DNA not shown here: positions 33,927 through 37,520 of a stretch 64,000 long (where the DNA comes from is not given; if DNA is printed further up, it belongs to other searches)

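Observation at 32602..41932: Five-gene translationally coupled DabA operon with four antiporter-like subunits instead of the canonical dabA-dabB pair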

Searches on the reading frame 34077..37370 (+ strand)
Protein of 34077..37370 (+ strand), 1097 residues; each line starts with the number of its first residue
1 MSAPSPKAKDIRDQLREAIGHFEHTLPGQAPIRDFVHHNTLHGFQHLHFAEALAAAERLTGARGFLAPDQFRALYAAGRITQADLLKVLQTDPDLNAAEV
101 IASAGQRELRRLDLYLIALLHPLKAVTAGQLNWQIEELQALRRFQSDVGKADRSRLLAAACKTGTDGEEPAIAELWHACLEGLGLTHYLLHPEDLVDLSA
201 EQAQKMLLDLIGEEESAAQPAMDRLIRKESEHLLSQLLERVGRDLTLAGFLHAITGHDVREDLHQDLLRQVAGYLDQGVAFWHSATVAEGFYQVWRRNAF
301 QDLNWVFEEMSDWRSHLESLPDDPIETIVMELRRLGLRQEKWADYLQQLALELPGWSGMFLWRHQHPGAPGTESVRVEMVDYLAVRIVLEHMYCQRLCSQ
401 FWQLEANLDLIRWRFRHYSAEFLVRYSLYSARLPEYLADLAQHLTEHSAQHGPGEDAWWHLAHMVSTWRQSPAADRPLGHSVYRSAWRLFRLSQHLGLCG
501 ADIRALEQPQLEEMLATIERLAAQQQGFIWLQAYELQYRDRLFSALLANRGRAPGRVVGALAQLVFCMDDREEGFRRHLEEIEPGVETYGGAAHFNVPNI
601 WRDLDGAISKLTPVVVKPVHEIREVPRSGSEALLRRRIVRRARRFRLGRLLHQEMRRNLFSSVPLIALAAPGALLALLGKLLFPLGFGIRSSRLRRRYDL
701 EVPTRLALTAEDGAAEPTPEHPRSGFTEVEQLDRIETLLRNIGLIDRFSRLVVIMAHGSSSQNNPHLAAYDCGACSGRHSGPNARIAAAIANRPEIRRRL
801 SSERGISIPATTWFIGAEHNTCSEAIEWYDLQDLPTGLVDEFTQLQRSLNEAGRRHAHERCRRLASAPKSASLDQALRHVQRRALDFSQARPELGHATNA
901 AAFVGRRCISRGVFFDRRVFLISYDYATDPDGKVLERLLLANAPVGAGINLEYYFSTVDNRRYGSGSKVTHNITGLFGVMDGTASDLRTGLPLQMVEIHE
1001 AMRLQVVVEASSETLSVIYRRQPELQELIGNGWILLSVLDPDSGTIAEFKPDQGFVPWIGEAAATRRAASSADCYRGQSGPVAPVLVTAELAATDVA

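Call 5: search_protein_families(library=pfam, proteins=[window:34077-37370:+])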
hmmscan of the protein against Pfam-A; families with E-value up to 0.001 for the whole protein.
window:34077-37370:+ (1097 aa): 1 family
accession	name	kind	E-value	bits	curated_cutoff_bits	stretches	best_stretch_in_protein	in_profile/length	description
PF10070.14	DabA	-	4.4e-231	769.8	25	1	21-1034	3-747/747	Probable inorganic carbon transporter subunit DabA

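Call 6: search_protein_families(library=ncbifam, proteins=[window:34077-37370:+], max_evalue=0.00001)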
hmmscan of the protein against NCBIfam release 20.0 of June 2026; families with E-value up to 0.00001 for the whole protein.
window:34077-37370:+ (1097 aa): 0 families

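Call 19: find_homologous_proteins(query=window:34077-37370:+, max_evalue=1e-10)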
Query window:34077-37370:+ (1097 aa): 1399 proteins with E <= 1e-10 among 8000 candidates; the best 120 are listed.
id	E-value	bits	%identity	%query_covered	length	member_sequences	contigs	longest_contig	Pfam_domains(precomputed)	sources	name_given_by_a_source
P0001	0.0e+0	2490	100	100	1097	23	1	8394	PF10070.15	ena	-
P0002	0.0e+0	1977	79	100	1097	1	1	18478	PF10070.15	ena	-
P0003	0.0e+0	1965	79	100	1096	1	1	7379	PF10070.15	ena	-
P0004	0.0e+0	1929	77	100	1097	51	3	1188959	PF10070.15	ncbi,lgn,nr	ncbi:MAG: DUF2309 domain-containing protein [Chromatiaceae bacterium]|nr:DUF2309 domain-containing p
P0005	0.0e+0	1905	77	100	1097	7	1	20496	PF10070.15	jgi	-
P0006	0.0e+0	1847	73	100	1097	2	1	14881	PF10070.15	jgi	-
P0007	0.0e+0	1833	73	99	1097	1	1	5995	PF10070.15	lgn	-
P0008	0.0e+0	1824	73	100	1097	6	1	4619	PF10070.15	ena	-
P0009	0.0e+0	1786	72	100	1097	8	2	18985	PF10070.15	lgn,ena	-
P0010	0.0e+0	1724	69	100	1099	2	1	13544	PF10070.15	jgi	-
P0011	0.0e+0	1637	67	99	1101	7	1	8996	PF10070.15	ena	-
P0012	0.0e+0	1618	67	100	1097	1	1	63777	PF10070.15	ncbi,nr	ncbi:MAG: DUF2309 domain-containing protein [Gammaproteobacteria bacterium]|nr:DUF2309 domain-contai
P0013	0.0e+0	1604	65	99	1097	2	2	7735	PF10070.15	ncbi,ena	-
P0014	0.0e+0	1599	66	99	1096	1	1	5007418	PF10070.15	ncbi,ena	-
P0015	0.0e+0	1558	64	100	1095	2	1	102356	PF10070.15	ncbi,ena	-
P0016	0.0e+0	1529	62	99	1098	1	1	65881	PF10070.15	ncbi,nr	ncbi:MAG: DUF2309 domain-containing protein [Gammaproteobacteria bacterium]|nr:DUF2309 domain-contai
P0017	0.0e+0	1508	62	100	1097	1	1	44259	PF10070.15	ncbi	-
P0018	0.0e+0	1481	62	99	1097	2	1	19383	PF10070.15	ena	-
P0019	0.0e+0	1477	61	99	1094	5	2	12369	PF10070.15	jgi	-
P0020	0.0e+0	1475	61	99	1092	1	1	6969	PF10070.15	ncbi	ncbi:MAG: DUF2309 domain-containing protein [Pseudomonadota bacterium]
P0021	0.0e+0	1455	60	100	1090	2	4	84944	PF10070.15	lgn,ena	-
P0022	0.0e+0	1441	60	98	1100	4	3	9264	PF10070.15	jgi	jgi:uncharacterized protein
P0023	0.0e+0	1434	61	98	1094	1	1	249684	PF10070.15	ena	-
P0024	0.0e+0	1417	59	99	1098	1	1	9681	PF10070.15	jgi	jgi:uncharacterized protein YbcC (UPF0753/DUF2309 family)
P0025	0.0e+0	1416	66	86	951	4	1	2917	PF10070.15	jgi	jgi:hypothetical protein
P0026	0.0e+0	1414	59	99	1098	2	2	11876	PF10070.15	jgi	jgi:uncharacterized protein YbcC (UPF0753/DUF2309 family)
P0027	0.0e+0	1410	59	98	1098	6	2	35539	PF10070.15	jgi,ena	-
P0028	0.0e+0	1406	59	99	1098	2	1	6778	PF10070.15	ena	-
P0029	0.0e+0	1401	59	99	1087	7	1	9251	PF10070.15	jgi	jgi:uncharacterized protein YbcC (UPF0753/DUF2309 family)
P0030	0.0e+0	1400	57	99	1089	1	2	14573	PF10070.15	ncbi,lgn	-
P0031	0.0e+0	1397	59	99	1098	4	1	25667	PF10070.15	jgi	jgi:uncharacterized protein YbcC (UPF0753/DUF2309 family)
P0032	0.0e+0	1396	58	98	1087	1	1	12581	PF10070.15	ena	-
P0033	0.0e+0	1395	59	99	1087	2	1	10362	PF10070.15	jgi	-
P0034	0.0e+0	1393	58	99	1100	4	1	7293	PF10070.15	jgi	-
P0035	0.0e+0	1390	58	99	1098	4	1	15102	PF10070.15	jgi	-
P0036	0.0e+0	1389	57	99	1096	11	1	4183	PF10070.15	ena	-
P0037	0.0e+0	1389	59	99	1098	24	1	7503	PF10070.15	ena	-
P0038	0.0e+0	1388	58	99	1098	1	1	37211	PF10070.15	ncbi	-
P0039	0.0e+0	1386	59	98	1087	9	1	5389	PF10070.15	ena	-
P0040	0.0e+0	1386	58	99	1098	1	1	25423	PF10070.15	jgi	jgi:uncharacterized protein YbcC (UPF0753/DUF2309 family)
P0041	0.0e+0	1379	58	99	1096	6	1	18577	PF10070.15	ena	-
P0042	0.0e+0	1378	58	99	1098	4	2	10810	PF10070.15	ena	-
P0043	0.0e+0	1378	57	100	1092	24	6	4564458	PF10070.15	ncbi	ncbi:MAG: DUF2309 domain-containing protein [Candidatus Sedimenticola sp. (ex Thyasira tokunagai)]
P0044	0.0e+0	1374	58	99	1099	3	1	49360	PF10070.15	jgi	-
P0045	0.0e+0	1373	58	98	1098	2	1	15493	PF10070.15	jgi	-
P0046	0.0e+0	1373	58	99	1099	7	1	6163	PF10070.15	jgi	jgi:uncharacterized protein YbcC (UPF0753/DUF2309 family)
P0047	0.0e+0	1371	58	99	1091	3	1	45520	PF10070.15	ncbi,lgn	ncbi:MAG: DUF2309 domain-containing protein [Sedimenticola sp.]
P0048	0.0e+0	1371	57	99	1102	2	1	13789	PF10070.15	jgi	-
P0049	0.0e+0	1370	58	99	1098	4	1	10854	PF10070.15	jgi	jgi:uncharacterized protein YbcC (UPF0753/DUF2309 family)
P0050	0.0e+0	1369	58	99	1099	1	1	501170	PF10070.15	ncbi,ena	-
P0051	0.0e+0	1369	58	99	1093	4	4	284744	PF10070.15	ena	-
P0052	0.0e+0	1366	58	98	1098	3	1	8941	PF10070.15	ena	-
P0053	0.0e+0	1360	57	99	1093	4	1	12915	PF10070.15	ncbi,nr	ncbi:MAG: DUF2309 domain-containing protein [Xanthomonadaceae bacterium]|nr:DUF2309 domain-containin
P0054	0.0e+0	1360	58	99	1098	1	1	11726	PF10070.15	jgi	jgi:uncharacterized protein YbcC (UPF0753/DUF2309 family)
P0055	0.0e+0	1359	56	98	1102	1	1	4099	PF10070.15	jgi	jgi:uncharacterized protein YbcC (UPF0753/DUF2309 family)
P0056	0.0e+0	1357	57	98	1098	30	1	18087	PF10070.15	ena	-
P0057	0.0e+0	1353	57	98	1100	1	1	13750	PF10070.15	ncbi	ncbi:MAG: DUF2309 domain-containing protein [Thiogranum sp.]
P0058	0.0e+0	1352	57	99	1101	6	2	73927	PF10070.15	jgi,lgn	-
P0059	0.0e+0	1352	57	99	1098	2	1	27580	PF10070.15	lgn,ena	-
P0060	0.0e+0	1351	57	99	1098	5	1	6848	PF10070.15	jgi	jgi:hypothetical protein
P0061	0.0e+0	1351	57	100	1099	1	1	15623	PF10070.15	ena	-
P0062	0.0e+0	1349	57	99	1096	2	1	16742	PF10070.15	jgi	-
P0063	0.0e+0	1348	57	99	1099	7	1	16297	PF10070.15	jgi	jgi:uncharacterized protein YbcC (UPF0753/DUF2309 family)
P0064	0.0e+0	1348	57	99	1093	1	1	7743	PF10070.15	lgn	-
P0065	0.0e+0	1348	57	100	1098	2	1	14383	PF10070.15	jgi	jgi:uncharacterized protein YbcC (UPF0753/DUF2309 family)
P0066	0.0e+0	1347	57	99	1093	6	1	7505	PF10070.15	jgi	jgi:hypothetical protein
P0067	0.0e+0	1345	57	99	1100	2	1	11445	PF10070.15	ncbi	-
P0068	0.0e+0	1343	56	99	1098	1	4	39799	PF10070.15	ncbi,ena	-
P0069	0.0e+0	1342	57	98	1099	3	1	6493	PF10070.15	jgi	jgi:uncharacterized protein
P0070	0.0e+0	1341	56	98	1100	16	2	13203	PF10070.15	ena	-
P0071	0.0e+0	1341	55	99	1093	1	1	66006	PF10070.15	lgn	-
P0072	0.0e+0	1341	57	99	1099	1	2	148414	PF10070.15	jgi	jgi:hypothetical protein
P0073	0.0e+0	1340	56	99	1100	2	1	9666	PF10070.15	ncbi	-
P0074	0.0e+0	1338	55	99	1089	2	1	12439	PF10070.15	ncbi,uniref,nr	ncbi:DUF2309 domain-containing protein [Solemya pervernicosa gill symbiont]|uniref:Probable inorgani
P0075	0.0e+0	1335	56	99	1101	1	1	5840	PF10070.15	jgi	-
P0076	0.0e+0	1334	55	99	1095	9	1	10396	PF10070.15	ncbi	ncbi:MAG: DUF2309 domain-containing protein [Sedimenticola sp.]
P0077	0.0e+0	1334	56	98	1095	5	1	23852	PF10070.15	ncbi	-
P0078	0.0e+0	1334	57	99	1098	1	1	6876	PF10070.15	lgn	-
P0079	0.0e+0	1332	56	99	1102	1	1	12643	PF10070.15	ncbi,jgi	-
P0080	0.0e+0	1328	55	99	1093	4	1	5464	PF10070.15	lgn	-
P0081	0.0e+0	1325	56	99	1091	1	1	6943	PF10070.15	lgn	-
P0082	0.0e+0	1322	56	99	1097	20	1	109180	PF10070.15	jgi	jgi:uncharacterized protein YbcC (UPF0753/DUF2309 family)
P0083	0.0e+0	1322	57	98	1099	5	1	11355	PF10070.15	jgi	jgi:uncharacterized protein YbcC (UPF0753/DUF2309 family)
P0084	0.0e+0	1322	57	98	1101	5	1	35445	PF10070.15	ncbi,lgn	ncbi:MAG: DUF2309 domain-containing protein [Gammaproteobacteria bacterium]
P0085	0.0e+0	1321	55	98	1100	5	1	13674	PF10070.15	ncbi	-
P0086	0.0e+0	1319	55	98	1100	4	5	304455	PF10070.15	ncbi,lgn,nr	ncbi:MAG: DUF2309 domain-containing protein [Candidatus Thiodiazotropha sp. (ex Ctena orbiculata)]|n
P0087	0.0e+0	1316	55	100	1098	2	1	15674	PF10070.15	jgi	-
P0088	0.0e+0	1315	56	99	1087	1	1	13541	PF10070.15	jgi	jgi:uncharacterized protein YbcC (UPF0753/DUF2309 family)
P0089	0.0e+0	1315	55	99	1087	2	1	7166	PF10070.15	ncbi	-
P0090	0.0e+0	1313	55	98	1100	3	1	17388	PF10070.15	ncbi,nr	ncbi:MAG: DUF2309 domain-containing protein [Gammaproteobacteria bacterium]|nr:MAG: DUF2309 domain-c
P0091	0.0e+0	1313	57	99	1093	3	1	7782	PF10070.15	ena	-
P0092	0.0e+0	1312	54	100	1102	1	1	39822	PF10070.15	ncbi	-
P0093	0.0e+0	1312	56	99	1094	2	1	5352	PF10070.15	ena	-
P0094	0.0e+0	1311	56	99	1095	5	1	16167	PF10070.15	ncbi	-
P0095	0.0e+0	1310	55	99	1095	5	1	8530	PF10070.15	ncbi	-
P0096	0.0e+0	1308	54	99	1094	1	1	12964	PF10070.15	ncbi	-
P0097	0.0e+0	1308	56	98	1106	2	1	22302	PF10070.15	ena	-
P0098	0.0e+0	1307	55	98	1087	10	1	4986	PF10070.15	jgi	-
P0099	0.0e+0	1305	56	99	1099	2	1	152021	PF10070.15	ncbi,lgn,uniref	ncbi:Hypothetical transmembrane protein coupled to NADH-ubiquinone oxidoreductase chain 5 homolog [h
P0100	0.0e+0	1305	57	98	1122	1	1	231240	PF10070.15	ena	-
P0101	0.0e+0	1305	55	98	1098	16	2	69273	PF10070.15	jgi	-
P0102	0.0e+0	1304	54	99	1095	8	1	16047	PF10070.15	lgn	-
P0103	0.0e+0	1304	55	100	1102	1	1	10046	PF10070.15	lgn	-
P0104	0.0e+0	1303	54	99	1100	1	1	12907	PF10070.15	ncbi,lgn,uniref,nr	ncbi:DUF2309 domain-containing protein [Solemya velesiana gill symbiont]|uniref:Probable inorganic c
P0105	0.0e+0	1299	54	99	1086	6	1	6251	PF10070.15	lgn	-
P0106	0.0e+0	1294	54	99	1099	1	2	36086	PF10070.15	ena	-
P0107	0.0e+0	1292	54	99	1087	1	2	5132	PF10070.15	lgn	-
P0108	0.0e+0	1292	54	99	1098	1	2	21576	PF10070.15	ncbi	ncbi:MAG: DUF2309 domain-containing protein [Pseudomonadota bacterium]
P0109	0.0e+0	1291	55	98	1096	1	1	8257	PF10070.15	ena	-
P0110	0.0e+0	1289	55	99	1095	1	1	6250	PF10070.15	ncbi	-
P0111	0.0e+0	1288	54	98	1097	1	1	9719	PF10070.15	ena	-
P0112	0.0e+0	1287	53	100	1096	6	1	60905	PF10070.15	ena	-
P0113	0.0e+0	1287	55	99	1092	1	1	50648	PF10070.15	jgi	jgi:uncharacterized protein YbcC (UPF0753/DUF2309 family)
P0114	0.0e+0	1287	55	99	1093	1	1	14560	PF10070.15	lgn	-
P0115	0.0e+0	1286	55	99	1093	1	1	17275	PF10070.15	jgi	-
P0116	0.0e+0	1285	54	99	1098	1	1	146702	PF10070.15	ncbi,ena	-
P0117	0.0e+0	1285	53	99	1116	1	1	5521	PF10070.15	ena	-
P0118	0.0e+0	1285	54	98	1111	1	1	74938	PF10070.15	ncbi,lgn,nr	ncbi:MAG: DUF2309 domain-containing protein [gamma proteobacterium symbiont of Taylorina sp.]|nr:DUF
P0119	0.0e+0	1283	54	99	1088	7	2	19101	PF10070.15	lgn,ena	-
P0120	0.0e+0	1281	52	99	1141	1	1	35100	PF10070.15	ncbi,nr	ncbi:MAG: DUF2309 domain-containing protein [Gammaproteobacteria bacterium]|nr:DUF2309 domain-contai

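Call 21: find_related_loci(query=window:34077-37370:+, collection=genome_contigs, flank=10000)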
Query window:34077-37370:+ (1097 aa) in genome_contigs; peptide patterns used: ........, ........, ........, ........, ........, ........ (x = any residue, [..] = any of these).
599 stretches matched a pattern (row limit reached: there are more); 582 encode a relative of the query (tblastn E <= 1e-3); the best 80 are kept; 80 distinct loci.
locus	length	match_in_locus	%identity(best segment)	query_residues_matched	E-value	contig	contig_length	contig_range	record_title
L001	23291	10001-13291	77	1-1097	0e+0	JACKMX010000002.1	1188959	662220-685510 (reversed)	MAG: Chromatiaceae bacterium isolate HK-STAS-PROT-129 HK-STAS-PROT-129_2, whole genome shotgun sequence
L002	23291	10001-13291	73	1-1097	0e+0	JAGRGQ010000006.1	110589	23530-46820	MAG: Gammaproteobacteria bacterium isolate HKST-UBA179 NODE_6_length_110589_cov_15.542511, whole genome shotgun sequence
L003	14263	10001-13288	67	1-1095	0e+0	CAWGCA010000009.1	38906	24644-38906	MAG: uncultured Gammaproteobacteria bacterium isolate MFD03804.bin.2.7 genome assembly, contig: contig_37707, whole geno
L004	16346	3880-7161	66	2-1093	0e+0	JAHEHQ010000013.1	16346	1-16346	MAG: Gammaproteobacteria bacterium isolate Ww462 NODE_6506_length_16346_cov_3.722773, whole genome shotgun sequence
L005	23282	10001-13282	67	1-1094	0e+0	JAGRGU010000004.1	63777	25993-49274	MAG: Gammaproteobacteria bacterium isolate HKST-UBA182 2015-01-06_1_(paired)_contig_2703, whole genome shotgun sequence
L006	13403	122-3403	64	1-1095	0e+0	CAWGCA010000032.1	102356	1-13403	MAG: uncultured Gammaproteobacteria bacterium isolate MFD03804.bin.2.7 genome assembly, contig: contig_68872, whole geno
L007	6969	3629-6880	61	8-1090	0e+0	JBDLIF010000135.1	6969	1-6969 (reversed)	MAG: Pseudomonadota bacterium isolate MAG016 MAG016_135, whole genome shotgun sequence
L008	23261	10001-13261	66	3-1088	0e+0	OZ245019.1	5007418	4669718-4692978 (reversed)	MAG: Sedimenticolaceae bacterium isolate 589e57f1-2ac3-4055-bd81-a33b47c3c60b genome assembly, chromosome: 1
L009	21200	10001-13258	59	10-1092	0e+0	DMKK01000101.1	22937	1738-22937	MAG TPA_asm: Gammaproteobacteria bacterium isolate UBA9214 contig_14257, whole genome shotgun sequence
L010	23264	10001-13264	57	8-1092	0e+0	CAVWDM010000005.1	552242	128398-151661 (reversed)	MAG: uncultured Gammaproteobacteria bacterium isolate MFD03804.bin.1.259 genome assembly, contig: contig_19202, whole ge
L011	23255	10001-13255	56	10-1094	0e+0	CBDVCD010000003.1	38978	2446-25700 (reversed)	MAG TPA_asm: uncultured Gammaproteobacteria bacterium isolate SRR22302365_binner13_Refined_117 genome assembly, contig:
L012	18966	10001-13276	58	2-1090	0e+0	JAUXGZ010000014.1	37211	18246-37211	MAG: Gammaproteobacteria bacterium isolate CSMAG_2942 CSMAG_2942_k119_337571_length_37211_cov_13.4101, whole genome shot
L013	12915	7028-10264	57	10-1090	0e+0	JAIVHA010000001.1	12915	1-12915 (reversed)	MAG: Lysobacteraceae bacterium isolate MAG27 MTG27_1307, whole genome shotgun sequence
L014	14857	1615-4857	58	10-1087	0e+0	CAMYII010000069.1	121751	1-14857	MAG: Acidiferrobacterales bacterium isolate ES_Gamma_002 genome assembly, contig: scaffold_374, whole genome shotgun seq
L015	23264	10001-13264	54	1-1087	0e+0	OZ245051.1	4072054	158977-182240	MAG: Sedimenticolaceae bacterium isolate 9f9d7339-0042-4cb7-a141-f72079882acd genome assembly, chromosome: 1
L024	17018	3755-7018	54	5-1087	0e+0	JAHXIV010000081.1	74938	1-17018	MAG: gamma proteobacterium symbiont of Taylorina sp. isolate L037_T1 c_000000000021, whole genome shotgun sequence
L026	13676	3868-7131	52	2-1088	0e+0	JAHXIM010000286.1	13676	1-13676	MAG: gamma proteobacterium symbiont of Lucinoma myriamae isolate L132_T1 c_000000000026, whole genome shotgun sequence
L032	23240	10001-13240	52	10-1088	0e+0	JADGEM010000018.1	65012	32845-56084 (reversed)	MAG: Gammaproteobacteria bacterium isolate BB36 NODE_396_length_65012_cov_9.726727, whole genome shotgun sequence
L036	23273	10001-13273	52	5-1097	0e+0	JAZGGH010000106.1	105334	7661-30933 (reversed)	MAG: Gammaproteobacteria bacterium isolate SCS4bin.9 SCS4bin.9_106, whole genome shotgun sequence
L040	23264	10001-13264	51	10-1088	0e+0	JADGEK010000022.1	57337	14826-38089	MAG: Gammaproteobacteria bacterium isolate BB34 NODE_484_length_57337_cov_15.981725, whole genome shotgun sequence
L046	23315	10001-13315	51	1-1095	0e+0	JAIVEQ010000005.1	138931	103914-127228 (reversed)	MAG: Candidatus Thiodiazotropha sp. isolate LCAP3_T1 c_000000000005, whole genome shotgun sequence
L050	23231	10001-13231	54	1-1088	0e+0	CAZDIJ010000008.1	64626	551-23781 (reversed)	MAG TPA_asm: uncultured Sulfuricella sp. isolate binchicken_co266_137 genome assembly, contig: NODE_963_length_64626_cov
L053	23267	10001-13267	52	8-1094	0e+0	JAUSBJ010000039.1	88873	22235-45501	MAG: Sulfurimicrobium sp. isolate E6_metabat.bin.55 E6_k141_189455, whole genome shotgun sequence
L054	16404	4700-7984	51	1-1087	0e+0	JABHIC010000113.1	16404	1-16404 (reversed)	MAG: Gammaproteobacteria bacterium isolate SI037_bin54 k141_740114, whole genome shotgun sequence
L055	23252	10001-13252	54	10-1089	0e+0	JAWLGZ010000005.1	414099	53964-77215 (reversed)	MAG: Gammaproteobacteria bacterium isolate 30dZY2.bin.2 NODE_41_length_414099_cov_613.886029, whole genome shotgun seque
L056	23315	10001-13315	50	1-1095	0e+0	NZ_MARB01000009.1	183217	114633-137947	Candidatus Thiodiazotropha endolucinida strain COS CODIS_contig000009, whole genome shotgun sequence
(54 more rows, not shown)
